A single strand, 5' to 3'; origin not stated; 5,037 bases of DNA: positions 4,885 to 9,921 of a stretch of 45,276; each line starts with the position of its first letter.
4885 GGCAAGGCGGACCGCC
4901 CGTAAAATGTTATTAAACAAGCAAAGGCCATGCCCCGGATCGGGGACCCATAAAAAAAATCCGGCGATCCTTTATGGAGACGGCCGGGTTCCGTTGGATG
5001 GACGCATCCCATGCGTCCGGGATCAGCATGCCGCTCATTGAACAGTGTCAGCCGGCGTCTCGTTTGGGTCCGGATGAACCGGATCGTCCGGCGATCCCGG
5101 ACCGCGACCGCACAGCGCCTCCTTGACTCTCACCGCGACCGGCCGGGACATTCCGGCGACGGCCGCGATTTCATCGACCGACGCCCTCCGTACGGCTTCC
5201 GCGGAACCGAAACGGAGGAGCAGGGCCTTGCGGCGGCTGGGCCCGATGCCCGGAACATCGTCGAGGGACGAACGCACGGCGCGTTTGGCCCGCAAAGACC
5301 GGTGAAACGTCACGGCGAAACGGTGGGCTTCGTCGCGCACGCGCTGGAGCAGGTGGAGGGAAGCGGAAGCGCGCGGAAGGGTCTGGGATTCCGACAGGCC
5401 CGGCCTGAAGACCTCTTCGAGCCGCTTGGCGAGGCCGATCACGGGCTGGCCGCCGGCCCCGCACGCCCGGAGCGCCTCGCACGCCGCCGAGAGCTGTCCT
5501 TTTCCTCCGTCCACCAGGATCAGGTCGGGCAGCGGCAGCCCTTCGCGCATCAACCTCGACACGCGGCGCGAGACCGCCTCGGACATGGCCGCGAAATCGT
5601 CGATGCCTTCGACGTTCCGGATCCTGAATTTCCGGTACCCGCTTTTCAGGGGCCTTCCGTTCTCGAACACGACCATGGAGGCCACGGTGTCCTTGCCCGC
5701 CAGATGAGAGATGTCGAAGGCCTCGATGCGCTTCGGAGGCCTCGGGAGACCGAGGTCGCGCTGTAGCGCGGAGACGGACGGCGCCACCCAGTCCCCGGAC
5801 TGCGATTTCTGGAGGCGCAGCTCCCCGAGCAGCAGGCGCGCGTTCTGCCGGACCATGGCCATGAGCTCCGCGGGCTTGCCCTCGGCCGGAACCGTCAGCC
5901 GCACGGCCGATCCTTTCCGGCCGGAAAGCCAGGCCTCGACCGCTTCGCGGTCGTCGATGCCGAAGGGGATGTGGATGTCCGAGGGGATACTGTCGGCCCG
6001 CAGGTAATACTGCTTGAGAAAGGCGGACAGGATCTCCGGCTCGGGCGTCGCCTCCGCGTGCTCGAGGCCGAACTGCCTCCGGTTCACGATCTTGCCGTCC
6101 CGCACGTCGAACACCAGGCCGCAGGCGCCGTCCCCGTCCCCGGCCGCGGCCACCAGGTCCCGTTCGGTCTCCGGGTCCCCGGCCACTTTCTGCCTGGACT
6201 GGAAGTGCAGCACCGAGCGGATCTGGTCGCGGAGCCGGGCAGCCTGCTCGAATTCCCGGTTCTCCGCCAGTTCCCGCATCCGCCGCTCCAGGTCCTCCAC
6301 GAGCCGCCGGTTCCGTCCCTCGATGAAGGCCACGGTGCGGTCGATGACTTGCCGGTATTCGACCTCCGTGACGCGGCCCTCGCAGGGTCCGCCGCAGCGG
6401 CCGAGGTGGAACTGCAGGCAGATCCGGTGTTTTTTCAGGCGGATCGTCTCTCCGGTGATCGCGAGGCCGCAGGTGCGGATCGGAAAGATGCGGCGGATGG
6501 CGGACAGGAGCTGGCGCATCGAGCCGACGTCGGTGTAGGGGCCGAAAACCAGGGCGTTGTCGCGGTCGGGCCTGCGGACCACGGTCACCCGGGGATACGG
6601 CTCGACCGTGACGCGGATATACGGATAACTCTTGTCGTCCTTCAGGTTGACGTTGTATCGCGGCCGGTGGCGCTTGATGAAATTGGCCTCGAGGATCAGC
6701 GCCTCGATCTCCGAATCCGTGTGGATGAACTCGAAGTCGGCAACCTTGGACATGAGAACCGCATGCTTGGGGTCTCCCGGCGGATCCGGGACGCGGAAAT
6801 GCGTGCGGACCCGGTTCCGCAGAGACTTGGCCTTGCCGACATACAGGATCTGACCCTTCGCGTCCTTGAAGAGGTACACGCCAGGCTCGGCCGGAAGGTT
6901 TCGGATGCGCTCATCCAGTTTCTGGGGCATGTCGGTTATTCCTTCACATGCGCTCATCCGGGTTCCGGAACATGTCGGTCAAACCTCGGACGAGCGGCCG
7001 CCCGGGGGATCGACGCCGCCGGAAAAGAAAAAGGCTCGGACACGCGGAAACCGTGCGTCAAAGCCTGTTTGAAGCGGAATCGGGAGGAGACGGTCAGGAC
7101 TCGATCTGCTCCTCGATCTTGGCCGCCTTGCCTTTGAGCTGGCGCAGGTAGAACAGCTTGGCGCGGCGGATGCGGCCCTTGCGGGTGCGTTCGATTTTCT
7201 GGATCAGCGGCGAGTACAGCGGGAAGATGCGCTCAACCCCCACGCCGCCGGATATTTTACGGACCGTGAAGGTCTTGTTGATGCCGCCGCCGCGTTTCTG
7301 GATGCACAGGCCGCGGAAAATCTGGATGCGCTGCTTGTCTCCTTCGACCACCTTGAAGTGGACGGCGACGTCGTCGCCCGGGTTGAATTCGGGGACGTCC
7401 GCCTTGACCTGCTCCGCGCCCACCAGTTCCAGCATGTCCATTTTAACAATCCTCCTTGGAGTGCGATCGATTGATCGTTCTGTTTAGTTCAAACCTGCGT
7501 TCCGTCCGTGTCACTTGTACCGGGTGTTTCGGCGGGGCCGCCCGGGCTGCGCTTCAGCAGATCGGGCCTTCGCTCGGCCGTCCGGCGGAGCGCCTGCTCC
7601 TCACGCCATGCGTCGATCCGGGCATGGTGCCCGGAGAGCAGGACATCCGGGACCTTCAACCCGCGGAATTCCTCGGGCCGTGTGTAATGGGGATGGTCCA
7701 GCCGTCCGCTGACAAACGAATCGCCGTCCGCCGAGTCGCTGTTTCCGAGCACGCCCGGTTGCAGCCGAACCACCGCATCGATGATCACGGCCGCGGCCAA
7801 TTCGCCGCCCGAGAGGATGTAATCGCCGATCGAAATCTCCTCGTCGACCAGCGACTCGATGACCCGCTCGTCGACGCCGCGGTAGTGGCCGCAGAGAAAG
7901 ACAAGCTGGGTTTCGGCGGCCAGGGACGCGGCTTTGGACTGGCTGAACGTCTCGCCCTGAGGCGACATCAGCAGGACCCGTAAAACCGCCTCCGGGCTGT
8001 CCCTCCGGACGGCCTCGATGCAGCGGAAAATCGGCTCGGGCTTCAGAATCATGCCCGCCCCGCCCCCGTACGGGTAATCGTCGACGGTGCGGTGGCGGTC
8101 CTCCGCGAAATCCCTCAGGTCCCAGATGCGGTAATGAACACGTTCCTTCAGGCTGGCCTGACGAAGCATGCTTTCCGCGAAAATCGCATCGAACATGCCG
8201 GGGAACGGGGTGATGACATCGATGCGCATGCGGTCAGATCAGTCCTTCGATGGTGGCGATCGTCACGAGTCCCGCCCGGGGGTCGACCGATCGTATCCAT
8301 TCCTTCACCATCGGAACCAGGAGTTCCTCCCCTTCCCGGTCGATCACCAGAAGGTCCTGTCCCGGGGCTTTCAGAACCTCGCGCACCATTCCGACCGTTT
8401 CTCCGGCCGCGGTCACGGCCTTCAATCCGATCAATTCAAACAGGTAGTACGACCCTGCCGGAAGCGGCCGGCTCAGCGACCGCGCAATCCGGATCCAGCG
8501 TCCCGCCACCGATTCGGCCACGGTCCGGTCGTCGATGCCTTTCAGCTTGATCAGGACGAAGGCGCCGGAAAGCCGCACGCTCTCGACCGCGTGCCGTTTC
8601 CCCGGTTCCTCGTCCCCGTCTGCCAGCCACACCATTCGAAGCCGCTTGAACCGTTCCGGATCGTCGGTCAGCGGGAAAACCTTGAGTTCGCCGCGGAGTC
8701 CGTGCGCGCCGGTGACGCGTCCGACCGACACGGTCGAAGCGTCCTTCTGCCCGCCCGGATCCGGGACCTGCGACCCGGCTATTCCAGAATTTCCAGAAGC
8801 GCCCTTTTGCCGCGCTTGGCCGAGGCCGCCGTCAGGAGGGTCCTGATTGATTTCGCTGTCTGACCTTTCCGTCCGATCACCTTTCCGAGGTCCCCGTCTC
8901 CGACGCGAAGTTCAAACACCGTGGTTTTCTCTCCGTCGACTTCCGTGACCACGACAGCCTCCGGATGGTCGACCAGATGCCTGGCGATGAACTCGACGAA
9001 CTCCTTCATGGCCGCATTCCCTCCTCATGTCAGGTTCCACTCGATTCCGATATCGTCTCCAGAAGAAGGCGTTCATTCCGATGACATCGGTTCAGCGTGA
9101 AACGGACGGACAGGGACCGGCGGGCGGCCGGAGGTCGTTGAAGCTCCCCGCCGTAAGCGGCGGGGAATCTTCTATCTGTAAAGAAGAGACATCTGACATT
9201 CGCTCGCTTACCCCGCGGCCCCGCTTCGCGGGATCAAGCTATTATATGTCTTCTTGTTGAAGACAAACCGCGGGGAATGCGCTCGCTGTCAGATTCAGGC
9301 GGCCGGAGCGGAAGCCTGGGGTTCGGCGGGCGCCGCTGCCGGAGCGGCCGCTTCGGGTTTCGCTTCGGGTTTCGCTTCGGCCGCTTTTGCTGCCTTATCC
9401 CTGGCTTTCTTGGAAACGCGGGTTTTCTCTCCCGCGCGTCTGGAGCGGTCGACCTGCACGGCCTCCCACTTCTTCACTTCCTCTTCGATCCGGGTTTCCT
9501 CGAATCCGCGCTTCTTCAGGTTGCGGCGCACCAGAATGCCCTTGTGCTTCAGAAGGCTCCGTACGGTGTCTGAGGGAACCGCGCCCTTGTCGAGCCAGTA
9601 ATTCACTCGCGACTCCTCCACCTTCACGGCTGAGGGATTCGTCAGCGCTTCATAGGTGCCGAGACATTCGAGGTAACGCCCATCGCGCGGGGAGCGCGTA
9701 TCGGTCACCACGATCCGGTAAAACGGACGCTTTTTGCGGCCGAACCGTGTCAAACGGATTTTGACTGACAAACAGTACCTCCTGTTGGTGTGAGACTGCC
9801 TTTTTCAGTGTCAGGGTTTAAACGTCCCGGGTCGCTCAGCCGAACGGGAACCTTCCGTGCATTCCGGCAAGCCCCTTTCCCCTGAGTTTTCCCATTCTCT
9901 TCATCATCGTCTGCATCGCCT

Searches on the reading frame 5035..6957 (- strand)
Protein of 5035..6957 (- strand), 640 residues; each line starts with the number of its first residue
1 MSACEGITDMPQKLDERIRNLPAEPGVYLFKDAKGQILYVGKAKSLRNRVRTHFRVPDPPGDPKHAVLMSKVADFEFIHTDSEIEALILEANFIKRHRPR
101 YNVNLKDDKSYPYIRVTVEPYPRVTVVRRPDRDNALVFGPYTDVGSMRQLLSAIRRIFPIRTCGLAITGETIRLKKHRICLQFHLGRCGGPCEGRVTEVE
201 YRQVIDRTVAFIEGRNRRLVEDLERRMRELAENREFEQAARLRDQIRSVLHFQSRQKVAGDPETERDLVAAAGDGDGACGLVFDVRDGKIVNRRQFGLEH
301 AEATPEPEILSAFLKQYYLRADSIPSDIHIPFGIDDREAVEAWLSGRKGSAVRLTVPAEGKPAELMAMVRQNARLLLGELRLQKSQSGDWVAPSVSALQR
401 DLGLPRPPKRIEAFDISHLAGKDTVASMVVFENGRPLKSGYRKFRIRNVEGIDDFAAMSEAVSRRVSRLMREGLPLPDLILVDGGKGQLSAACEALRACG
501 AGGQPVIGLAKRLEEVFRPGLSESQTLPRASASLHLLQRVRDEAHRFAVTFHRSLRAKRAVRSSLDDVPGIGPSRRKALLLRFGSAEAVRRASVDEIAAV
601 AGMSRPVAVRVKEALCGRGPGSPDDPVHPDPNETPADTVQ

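Call 33: search_protein_families(library=pfam, max_evalue=0.0001, proteins=[window:5035-6957:-])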
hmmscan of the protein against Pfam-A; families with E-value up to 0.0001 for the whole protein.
window:5035-6957:- (640 aa): 5 families
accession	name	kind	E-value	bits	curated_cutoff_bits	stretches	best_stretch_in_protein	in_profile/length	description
PF08459.17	UvrC_RNaseH_dom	-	4.9e-55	186.2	22.3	1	400-549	2-159/159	UvrC RNAse H endonuclease domain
PF22920.2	UvrC_RNaseH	-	1.6e-31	109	24.3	1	265-378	1-114/116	UvrC Ribonuclease H-like domain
PF14520.12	HHH_5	-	5.8e-09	36.7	27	1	564-615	3-55/57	Helix-hairpin-helix domain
PF01541.30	GIY-YIG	-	1.1e-08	35.7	22.6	1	25-102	2-78/78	GIY-YIG catalytic domain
PF02151.25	UVR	-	3.8e-07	30.1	21.5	1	218-248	2-32/36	UvrB/uvrC motif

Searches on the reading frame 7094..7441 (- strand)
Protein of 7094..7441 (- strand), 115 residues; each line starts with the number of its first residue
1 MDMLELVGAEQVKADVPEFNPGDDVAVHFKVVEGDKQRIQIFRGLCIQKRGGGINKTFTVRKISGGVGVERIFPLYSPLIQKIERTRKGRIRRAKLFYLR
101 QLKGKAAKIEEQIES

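Call 33: search_protein_families(library=pfam, max_evalue=0.0001, proteins=[window:7094-7441:-])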
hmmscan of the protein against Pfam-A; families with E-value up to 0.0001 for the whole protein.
window:7094-7441:- (115 aa): 1 family
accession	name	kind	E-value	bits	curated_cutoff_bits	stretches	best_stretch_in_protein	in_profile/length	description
PF01245.26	Ribosomal_L19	-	1.8e-47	160.3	22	1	3-111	2-110/111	Ribosomal protein L19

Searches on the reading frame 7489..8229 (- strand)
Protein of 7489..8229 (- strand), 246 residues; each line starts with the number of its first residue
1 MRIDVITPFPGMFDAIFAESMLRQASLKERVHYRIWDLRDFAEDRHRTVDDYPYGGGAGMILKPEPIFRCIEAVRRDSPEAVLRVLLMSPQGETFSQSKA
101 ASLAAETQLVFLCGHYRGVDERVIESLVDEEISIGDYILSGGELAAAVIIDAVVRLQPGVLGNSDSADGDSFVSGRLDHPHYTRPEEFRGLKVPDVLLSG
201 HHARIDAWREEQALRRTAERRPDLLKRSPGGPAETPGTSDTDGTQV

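Call 33: search_protein_families(library=pfam, max_evalue=0.0001, proteins=[window:7489-8229:-])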
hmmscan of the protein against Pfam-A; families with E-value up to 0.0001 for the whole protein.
window:7489-8229:- (246 aa): 1 family
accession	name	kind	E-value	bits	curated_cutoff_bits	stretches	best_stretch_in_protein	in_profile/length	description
PF01746.26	tRNA_m1G_MT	-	3e-62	210.2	27.3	1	24-222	3-195/195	tRNA (Guanine-1)-methyltransferase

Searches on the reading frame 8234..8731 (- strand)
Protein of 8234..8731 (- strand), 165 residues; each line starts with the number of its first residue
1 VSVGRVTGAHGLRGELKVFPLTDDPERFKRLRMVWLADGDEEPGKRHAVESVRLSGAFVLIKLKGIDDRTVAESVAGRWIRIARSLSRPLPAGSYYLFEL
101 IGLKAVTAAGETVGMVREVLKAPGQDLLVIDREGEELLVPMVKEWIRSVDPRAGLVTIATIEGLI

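Call 33: search_protein_families(library=pfam, max_evalue=0.0001, proteins=[window:8234-8731:-])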
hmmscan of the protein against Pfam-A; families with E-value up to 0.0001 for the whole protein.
window:8234-8731:- (165 aa): 3 families
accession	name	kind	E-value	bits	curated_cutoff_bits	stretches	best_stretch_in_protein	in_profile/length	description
PF01782.24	RimM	-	2.2e-21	76.3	23.5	1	3-85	2-83/84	RimM N-terminal domain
PF24986.1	PRC_RimM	-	9.5e-15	54.4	27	1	98-162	2-67/69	RimM PRC barrel domain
PF05239.21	PRC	-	2.2e-07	31.2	21.2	1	94-164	3-77/78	PRC-barrel domain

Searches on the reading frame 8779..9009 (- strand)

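Call 33: search_protein_families(library=pfam, max_evalue=0.0001, proteins=[window:8779-9009:-])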
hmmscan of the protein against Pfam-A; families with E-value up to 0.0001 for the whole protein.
window:8779-9009:- (76 aa): 1 family
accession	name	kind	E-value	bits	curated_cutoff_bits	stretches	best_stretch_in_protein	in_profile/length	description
PF13083.13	KH_KhpA-B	-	1.4e-23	83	32.1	1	2-74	1-73/73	KhpA/KhpB, KH domain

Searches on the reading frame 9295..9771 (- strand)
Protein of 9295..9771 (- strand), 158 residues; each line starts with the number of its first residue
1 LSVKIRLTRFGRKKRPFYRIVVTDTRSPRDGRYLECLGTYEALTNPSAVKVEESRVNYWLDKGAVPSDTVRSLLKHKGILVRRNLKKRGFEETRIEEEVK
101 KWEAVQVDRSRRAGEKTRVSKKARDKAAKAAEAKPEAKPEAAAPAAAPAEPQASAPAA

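Call 33: search_protein_families(library=pfam, max_evalue=0.0001, proteins=[window:9295-9771:-])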
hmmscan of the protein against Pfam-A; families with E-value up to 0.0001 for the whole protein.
window:9295-9771:- (158 aa): 1 family
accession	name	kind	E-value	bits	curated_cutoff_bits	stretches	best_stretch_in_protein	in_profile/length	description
PF00886.24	Ribosomal_S16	-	5.8e-24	84.2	27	1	9-67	1-62/62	Ribosomal protein S16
